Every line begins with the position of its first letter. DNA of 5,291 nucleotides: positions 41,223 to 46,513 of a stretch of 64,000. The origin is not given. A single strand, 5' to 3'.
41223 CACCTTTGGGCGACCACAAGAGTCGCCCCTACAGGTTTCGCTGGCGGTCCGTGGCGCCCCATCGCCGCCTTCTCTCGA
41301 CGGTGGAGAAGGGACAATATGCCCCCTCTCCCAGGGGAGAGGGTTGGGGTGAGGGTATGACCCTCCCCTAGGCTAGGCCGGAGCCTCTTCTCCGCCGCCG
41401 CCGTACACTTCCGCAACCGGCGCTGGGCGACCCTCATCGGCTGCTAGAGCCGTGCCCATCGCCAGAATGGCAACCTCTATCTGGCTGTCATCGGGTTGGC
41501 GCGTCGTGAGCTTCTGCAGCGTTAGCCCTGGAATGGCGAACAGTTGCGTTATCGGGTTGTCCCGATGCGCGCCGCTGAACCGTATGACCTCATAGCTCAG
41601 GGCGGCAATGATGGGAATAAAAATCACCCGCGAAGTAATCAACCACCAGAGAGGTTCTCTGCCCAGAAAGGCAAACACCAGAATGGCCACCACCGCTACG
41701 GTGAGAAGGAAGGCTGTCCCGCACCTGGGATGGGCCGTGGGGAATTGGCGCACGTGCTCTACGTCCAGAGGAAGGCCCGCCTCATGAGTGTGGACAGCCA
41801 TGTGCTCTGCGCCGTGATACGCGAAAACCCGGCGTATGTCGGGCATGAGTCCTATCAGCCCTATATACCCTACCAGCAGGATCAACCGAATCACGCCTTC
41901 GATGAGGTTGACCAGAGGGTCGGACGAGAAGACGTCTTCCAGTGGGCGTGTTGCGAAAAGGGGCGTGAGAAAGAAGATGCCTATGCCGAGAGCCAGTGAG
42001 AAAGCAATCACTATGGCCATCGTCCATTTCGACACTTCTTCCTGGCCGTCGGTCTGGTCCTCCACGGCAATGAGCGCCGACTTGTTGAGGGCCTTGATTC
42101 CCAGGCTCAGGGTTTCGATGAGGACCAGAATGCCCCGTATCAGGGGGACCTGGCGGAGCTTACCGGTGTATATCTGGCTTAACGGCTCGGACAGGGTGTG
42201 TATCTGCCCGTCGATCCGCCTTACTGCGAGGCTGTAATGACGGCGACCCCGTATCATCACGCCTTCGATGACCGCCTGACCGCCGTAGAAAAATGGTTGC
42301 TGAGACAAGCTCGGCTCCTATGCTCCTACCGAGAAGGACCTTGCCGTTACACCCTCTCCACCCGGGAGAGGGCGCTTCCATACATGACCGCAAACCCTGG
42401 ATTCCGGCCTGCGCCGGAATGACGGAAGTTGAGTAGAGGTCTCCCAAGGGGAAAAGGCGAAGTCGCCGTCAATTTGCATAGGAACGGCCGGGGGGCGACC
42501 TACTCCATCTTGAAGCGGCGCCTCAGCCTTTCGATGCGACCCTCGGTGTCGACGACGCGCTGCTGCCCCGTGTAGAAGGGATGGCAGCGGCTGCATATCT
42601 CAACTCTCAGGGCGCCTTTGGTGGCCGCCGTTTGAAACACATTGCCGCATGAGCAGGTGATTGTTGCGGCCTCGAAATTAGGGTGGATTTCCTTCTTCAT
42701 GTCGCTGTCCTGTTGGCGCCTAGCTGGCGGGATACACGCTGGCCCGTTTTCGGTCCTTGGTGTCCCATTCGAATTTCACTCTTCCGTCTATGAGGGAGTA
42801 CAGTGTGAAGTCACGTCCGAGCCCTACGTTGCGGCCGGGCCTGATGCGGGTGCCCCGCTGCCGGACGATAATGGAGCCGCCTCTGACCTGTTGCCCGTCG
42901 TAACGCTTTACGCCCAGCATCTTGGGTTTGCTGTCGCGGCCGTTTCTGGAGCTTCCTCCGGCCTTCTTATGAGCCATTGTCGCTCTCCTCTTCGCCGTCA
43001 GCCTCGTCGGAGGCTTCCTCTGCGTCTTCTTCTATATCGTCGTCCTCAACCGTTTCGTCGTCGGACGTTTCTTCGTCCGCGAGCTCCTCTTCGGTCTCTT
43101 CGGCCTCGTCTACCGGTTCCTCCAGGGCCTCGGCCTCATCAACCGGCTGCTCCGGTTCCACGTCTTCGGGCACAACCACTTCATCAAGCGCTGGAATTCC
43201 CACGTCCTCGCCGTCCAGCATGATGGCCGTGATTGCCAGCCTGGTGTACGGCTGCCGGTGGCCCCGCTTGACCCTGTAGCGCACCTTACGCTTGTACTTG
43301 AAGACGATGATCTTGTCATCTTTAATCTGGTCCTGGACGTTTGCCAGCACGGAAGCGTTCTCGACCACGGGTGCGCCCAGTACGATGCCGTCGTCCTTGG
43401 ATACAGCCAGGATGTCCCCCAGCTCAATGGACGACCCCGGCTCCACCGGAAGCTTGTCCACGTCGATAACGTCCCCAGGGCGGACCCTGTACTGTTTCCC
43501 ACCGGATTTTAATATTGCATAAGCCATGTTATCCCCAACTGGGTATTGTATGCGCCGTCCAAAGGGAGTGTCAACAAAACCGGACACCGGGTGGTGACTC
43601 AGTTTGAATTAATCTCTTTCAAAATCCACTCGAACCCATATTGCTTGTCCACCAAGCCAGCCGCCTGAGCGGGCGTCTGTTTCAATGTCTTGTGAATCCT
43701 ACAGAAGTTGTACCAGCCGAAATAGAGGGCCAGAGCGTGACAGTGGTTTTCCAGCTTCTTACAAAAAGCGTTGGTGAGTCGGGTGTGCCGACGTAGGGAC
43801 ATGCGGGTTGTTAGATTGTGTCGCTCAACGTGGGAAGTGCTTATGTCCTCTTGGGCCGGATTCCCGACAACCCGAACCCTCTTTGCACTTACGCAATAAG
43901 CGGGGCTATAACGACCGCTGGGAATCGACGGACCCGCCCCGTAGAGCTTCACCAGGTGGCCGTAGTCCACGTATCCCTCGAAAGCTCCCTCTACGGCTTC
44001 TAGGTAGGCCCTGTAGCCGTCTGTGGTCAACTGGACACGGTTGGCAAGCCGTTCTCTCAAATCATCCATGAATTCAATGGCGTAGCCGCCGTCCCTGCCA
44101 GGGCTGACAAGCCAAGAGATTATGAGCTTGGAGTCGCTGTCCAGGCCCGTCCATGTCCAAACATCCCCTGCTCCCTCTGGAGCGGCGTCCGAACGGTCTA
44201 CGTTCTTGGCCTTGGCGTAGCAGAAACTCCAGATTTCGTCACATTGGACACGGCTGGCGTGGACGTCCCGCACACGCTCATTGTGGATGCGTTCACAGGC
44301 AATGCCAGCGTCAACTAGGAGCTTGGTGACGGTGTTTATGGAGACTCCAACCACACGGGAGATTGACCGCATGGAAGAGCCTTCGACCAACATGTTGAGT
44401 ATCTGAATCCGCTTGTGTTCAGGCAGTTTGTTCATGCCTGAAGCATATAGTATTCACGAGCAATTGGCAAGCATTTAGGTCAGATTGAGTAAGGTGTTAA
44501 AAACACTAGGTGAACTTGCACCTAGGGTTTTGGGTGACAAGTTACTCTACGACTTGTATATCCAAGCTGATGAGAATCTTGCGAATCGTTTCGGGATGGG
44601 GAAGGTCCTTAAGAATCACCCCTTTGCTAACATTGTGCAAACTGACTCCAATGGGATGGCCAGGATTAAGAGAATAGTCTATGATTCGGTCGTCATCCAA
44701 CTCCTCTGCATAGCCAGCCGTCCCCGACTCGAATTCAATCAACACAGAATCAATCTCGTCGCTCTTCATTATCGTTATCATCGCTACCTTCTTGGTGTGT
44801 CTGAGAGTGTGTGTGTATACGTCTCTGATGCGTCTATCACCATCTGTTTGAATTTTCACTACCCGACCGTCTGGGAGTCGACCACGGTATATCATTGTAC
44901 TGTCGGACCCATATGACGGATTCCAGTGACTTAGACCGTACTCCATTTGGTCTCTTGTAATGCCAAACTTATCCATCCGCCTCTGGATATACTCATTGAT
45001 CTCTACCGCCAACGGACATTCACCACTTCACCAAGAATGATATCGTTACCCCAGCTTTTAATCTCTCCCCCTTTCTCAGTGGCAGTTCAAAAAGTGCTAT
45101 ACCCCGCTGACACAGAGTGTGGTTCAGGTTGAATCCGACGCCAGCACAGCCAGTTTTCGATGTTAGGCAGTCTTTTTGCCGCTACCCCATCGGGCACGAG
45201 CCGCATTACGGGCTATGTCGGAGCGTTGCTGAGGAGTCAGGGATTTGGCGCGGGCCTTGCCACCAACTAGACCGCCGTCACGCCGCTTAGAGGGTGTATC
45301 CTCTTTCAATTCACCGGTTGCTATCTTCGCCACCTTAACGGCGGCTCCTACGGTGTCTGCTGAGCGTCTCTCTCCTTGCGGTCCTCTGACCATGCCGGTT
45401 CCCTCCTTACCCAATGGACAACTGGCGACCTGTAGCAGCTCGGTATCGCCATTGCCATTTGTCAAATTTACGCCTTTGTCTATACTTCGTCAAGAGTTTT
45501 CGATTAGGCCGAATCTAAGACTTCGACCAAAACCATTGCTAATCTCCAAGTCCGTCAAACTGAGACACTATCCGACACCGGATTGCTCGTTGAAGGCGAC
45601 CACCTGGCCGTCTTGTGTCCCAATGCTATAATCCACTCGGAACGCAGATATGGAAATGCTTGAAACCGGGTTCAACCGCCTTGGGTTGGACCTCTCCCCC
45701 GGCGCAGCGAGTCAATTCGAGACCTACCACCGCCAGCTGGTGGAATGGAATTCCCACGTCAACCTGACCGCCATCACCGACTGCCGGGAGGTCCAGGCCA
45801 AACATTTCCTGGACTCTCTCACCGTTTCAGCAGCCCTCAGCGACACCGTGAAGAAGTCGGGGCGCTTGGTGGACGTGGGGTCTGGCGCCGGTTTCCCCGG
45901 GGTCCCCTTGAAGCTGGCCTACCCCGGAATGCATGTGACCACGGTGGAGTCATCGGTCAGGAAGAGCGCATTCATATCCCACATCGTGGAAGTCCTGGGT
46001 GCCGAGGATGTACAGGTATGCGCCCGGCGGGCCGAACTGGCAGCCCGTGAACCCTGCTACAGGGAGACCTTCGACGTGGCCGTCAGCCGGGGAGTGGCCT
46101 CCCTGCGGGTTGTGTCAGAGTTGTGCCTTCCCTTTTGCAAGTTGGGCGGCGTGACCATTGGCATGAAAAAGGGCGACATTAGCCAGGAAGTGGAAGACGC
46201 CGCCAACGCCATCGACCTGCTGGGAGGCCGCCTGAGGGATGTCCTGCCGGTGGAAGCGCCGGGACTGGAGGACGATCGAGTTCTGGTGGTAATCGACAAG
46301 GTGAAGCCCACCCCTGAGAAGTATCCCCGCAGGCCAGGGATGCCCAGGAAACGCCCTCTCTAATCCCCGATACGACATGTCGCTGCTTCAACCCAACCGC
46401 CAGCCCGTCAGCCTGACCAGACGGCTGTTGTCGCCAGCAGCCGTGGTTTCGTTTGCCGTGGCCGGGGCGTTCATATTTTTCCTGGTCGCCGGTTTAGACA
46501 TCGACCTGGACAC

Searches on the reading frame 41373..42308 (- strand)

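Call 82: search_protein_families(library=pfam, proteins=[window:41373-42308:-], max_evalue=0.00001)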
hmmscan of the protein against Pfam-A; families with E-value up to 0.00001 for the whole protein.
window:41373-42308:- (311 aa): 1 family
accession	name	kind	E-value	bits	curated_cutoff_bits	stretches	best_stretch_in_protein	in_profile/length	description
PF07136.16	DUF1385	-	2.8e-81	272.6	22.1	1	54-288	1-225/227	Protein of unknown function (DUF1385)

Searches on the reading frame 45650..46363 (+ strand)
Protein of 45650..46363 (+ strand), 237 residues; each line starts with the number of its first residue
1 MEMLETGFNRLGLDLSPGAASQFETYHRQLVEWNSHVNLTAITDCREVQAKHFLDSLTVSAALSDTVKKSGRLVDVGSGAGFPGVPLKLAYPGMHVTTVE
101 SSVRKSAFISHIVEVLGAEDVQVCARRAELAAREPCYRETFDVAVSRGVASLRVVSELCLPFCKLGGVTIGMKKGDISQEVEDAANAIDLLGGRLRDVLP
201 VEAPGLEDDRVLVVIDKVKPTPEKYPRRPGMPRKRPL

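Call 83: search_protein_families(library=pfam, proteins=[window:45650-46363:+], max_evalue=0.00001)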
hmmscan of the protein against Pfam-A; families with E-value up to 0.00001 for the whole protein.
window:45650-46363:+ (237 aa): 1 family
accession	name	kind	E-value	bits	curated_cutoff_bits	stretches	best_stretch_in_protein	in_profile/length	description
PF02527.21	GidB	-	2e-39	135.3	27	1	21-194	3-169/184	rRNA small subunit methyltransferase G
